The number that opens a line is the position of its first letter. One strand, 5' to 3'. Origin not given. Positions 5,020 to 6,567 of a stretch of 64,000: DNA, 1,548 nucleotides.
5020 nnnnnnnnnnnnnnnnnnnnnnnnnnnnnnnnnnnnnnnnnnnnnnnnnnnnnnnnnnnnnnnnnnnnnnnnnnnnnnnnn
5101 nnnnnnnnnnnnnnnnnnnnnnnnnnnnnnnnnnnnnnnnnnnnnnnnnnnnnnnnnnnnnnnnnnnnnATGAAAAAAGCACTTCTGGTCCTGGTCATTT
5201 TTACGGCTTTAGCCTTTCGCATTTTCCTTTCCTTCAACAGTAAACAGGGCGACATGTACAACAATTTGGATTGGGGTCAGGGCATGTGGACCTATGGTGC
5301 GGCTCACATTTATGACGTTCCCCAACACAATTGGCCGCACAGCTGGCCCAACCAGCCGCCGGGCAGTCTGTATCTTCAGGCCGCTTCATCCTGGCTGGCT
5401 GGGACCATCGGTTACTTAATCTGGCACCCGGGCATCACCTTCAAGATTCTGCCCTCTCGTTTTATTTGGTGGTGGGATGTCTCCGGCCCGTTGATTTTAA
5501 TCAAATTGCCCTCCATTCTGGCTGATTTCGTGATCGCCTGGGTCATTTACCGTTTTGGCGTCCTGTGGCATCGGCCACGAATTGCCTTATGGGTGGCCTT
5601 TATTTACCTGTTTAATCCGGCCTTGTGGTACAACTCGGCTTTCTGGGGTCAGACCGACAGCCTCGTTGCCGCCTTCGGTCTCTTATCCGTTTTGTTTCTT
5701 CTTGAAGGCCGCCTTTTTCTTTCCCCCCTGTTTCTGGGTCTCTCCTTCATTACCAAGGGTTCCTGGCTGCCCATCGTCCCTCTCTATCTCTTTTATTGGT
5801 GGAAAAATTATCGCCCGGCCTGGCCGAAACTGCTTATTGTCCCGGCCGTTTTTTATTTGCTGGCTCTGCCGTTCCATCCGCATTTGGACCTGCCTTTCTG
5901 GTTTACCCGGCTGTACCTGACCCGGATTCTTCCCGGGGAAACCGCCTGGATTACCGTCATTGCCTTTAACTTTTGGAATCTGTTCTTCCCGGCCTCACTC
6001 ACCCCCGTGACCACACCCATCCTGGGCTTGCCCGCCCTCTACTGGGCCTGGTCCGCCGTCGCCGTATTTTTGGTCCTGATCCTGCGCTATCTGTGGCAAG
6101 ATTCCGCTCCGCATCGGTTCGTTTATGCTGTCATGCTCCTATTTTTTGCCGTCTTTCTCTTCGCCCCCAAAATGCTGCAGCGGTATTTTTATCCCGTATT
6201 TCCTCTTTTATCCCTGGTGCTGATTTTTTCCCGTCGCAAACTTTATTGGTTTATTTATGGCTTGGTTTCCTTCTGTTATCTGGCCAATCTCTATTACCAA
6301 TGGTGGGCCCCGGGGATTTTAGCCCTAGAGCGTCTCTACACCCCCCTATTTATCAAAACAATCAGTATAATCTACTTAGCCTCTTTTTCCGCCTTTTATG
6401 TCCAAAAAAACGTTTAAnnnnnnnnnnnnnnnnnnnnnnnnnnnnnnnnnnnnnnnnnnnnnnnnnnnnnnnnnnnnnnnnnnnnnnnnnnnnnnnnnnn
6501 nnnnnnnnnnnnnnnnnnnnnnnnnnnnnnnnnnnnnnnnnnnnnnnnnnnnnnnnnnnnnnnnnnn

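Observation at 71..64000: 64 kb single-strand super-locus dedicated to glycan or protein glycosylation with about 16 GT-C-like membrane transferases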

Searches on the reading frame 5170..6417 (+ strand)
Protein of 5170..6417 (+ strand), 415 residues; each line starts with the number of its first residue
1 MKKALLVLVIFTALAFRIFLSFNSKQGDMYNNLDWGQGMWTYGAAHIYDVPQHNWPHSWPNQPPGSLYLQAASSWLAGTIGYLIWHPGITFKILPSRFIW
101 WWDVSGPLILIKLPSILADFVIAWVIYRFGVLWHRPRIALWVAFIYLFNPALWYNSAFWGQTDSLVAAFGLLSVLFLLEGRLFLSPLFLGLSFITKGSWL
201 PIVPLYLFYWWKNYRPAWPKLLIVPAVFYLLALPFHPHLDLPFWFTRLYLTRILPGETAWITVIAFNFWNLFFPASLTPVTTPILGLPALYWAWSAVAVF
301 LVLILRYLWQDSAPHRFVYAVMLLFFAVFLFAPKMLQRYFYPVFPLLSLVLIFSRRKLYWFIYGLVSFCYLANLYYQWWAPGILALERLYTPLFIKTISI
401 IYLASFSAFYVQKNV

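Call 3: search_protein_families(library=pfam, proteins=[window:5170-6417:+], max_evalue=0.01)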
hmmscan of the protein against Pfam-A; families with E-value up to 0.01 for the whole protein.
window:5170-6417:+ (415 aa): 0 families

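Call 19: search_protein_families(library=ncbifam, proteins=[window:5170-6417:+], max_evalue=1)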
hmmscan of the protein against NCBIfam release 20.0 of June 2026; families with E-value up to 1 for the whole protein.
window:5170-6417:+ (415 aa): 0 families

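Call 27: search_protein_families(library=pfam, proteins=[window:5170-6417:+], max_evalue=10)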
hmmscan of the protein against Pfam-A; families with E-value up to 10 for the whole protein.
window:5170-6417:+ (415 aa): 1 family
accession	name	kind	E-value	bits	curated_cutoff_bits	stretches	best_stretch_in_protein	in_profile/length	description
PF21088.3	MS_channel_1st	-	3.1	8.3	23.1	1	152-174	13-35/42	Mechanosensitive ion channel, transmembrane helices 2/3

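Call 58: find_related_loci(query=window:5170-6417:+, collection=metagenome_contigs, flank=10000)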
Query window:5170-6417:+ (415 aa) in metagenome_contigs; peptide patterns used: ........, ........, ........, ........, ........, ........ (x = any residue, [..] = any of these).
56 stretches matched a pattern; 22 encode a relative of the query (tblastn E <= 1e-3); 22 distinct loci.
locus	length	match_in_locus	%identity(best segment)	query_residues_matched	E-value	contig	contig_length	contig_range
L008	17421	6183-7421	64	1-413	2e-171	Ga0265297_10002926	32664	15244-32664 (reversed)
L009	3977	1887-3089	51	14-413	2e-117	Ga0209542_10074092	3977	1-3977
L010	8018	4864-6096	49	2-411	2e-115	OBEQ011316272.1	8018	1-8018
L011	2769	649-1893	50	1-412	1e-119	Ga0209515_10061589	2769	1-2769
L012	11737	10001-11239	48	2-412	6e-108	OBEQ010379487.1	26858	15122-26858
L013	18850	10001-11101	47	20-407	6e-101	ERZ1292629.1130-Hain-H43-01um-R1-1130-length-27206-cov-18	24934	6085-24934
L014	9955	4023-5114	47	23-407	2e-100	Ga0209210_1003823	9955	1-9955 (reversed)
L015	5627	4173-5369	45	1-414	9e-100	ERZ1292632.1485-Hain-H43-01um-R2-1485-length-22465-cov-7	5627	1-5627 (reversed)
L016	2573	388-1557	42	15-415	7e-102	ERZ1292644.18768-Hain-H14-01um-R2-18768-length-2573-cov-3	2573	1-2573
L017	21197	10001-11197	45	1-414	9e-94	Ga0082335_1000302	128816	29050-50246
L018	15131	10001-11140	42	17-414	4e-86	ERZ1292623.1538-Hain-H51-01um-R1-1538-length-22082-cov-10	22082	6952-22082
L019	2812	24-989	50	93-412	3e-88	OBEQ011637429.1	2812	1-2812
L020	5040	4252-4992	54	20-273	2e-79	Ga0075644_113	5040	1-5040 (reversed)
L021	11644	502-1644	38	17-399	2e-66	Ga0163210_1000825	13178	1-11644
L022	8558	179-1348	31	9-401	2e-46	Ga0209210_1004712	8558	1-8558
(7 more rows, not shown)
